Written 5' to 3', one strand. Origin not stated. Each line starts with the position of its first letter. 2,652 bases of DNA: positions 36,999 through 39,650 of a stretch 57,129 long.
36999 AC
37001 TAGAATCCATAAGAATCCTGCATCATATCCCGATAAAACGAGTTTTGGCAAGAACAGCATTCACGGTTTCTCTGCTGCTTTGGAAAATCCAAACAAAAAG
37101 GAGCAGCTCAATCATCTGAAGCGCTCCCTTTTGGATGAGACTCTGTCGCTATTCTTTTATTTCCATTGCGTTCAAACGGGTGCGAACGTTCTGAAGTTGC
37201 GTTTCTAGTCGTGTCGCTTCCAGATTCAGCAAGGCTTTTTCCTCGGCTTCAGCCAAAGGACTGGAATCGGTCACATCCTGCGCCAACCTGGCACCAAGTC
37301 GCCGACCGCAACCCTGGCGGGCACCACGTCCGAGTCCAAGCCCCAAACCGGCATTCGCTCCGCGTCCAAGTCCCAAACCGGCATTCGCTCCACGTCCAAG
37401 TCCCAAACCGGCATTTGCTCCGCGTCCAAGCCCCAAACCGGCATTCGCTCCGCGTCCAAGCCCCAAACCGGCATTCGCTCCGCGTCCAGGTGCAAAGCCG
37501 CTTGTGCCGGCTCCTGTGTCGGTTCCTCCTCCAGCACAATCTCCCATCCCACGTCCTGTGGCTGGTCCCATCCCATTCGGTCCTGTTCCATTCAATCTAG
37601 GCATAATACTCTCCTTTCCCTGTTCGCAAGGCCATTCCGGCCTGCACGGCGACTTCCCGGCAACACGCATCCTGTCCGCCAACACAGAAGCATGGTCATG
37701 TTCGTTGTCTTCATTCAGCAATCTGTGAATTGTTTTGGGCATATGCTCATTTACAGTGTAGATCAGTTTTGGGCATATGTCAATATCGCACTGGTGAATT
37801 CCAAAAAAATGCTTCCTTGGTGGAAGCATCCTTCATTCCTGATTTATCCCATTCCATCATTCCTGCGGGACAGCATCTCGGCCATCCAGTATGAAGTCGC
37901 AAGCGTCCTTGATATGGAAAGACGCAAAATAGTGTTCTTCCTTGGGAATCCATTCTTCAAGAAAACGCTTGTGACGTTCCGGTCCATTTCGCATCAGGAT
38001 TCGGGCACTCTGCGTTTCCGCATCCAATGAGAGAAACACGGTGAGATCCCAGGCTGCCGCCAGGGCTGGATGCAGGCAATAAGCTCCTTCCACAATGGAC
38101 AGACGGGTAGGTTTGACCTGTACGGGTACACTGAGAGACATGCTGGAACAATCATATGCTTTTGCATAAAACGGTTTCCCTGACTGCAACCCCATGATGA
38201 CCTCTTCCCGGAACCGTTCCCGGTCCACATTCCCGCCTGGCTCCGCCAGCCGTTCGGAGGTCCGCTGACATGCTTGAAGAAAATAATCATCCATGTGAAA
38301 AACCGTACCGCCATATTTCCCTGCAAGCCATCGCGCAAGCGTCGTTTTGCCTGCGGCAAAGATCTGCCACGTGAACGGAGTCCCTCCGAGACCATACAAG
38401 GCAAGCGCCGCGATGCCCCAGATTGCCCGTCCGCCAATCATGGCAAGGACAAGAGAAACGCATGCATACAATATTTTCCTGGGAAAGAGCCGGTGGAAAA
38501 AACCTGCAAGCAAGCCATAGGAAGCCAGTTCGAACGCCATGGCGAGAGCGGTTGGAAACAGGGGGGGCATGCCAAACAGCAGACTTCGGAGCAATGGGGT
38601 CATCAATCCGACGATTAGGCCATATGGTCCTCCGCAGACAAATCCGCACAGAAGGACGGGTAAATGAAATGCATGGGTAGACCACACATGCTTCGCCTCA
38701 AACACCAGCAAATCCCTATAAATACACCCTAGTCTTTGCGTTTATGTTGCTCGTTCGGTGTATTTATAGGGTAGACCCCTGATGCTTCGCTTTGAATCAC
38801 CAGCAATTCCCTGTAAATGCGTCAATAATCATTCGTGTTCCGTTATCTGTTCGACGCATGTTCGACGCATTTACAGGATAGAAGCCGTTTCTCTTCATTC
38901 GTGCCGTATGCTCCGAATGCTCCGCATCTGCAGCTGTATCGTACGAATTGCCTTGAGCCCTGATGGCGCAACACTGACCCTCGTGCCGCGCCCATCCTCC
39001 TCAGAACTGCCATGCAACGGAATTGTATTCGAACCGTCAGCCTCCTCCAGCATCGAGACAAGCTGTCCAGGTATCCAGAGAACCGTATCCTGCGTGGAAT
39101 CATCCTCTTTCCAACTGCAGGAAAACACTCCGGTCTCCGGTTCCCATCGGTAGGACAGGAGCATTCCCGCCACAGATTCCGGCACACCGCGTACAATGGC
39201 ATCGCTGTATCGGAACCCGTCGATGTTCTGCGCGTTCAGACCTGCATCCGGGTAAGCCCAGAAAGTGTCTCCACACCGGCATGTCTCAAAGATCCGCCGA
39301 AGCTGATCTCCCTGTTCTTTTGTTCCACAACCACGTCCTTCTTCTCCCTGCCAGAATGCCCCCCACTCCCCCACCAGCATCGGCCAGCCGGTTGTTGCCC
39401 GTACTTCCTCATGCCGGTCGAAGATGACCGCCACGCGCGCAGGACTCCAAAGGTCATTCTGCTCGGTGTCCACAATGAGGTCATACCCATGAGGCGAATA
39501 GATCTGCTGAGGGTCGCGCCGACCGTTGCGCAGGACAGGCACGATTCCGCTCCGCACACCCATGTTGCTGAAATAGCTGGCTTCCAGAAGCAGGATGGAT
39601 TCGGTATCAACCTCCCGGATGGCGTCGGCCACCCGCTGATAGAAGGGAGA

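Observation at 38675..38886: Tandem pair of a second repeat family: conserved core followed by a hairpin whose stem sequence differs but stays paired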

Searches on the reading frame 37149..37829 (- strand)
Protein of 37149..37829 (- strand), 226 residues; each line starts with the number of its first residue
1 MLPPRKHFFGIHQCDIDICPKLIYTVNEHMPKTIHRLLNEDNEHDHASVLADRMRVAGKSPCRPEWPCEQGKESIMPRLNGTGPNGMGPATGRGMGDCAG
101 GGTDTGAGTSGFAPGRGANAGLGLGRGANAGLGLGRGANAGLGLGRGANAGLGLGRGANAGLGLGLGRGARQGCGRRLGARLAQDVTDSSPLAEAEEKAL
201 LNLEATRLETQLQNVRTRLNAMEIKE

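Call 6: search_protein_families(library=pfam, proteins=[window:37149-37829:-], max_evalue=0.01)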
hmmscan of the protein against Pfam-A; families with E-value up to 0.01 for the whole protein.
window:37149-37829:- (226 aa): 1 family
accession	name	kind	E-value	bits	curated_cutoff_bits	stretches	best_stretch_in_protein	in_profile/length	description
PF17253.7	DUF5320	-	6.8e-14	53.3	27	1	76-221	1-98/99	Family of unknown function (DUF5320)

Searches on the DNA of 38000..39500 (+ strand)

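Call 4: search_rna_families(source=window, start=38000, end=39500, threshold=evalue, max_evalue=10, show_alignments=4)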
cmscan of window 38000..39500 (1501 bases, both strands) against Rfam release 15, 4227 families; matches with E-value up to 10: 2.
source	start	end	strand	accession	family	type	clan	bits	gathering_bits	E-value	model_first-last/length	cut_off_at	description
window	38086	38103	-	RF01832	ROSE_2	Cis-reg; thermoregulator;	-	14.7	65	9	14-31/73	no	Repression of heat shock gene expression (ROSE) element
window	38363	38421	+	RF02044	CDKN2B-AS_2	Gene; lncRNA;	-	14.2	50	5.3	1-46/46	no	CDKN2B antisense RNA 1 convserved region 2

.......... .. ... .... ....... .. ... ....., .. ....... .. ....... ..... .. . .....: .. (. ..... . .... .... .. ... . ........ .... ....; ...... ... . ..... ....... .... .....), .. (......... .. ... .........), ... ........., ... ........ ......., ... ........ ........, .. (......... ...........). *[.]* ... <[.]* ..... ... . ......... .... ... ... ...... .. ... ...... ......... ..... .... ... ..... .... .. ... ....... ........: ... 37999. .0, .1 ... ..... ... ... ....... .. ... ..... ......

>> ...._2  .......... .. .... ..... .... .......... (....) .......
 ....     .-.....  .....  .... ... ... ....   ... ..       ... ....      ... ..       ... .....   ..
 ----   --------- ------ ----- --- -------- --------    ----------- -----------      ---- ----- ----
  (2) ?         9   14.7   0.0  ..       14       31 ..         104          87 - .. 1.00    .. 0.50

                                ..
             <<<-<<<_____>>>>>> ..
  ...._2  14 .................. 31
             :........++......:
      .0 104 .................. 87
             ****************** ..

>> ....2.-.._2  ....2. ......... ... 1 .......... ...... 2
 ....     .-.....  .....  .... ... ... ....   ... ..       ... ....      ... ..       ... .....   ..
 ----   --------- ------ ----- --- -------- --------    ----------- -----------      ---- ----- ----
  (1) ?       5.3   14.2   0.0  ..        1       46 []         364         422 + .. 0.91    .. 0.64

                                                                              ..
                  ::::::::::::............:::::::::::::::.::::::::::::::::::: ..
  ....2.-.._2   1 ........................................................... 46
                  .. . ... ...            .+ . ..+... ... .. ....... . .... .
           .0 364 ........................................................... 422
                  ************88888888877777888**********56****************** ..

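Call 73: search_dna_similar(query=window:38675-38886:+, collection=plasmids, mode=distant, max_evalue=0.01, max_rows=8)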
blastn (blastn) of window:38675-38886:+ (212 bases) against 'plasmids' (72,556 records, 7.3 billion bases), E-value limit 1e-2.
No match.

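Call 74: search_dna_similar(query=window:38675-38886:+, collection=phages, mode=distant, max_evalue=0.01, max_rows=8)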
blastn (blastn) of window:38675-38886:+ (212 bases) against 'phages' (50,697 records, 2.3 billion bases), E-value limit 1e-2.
No match.
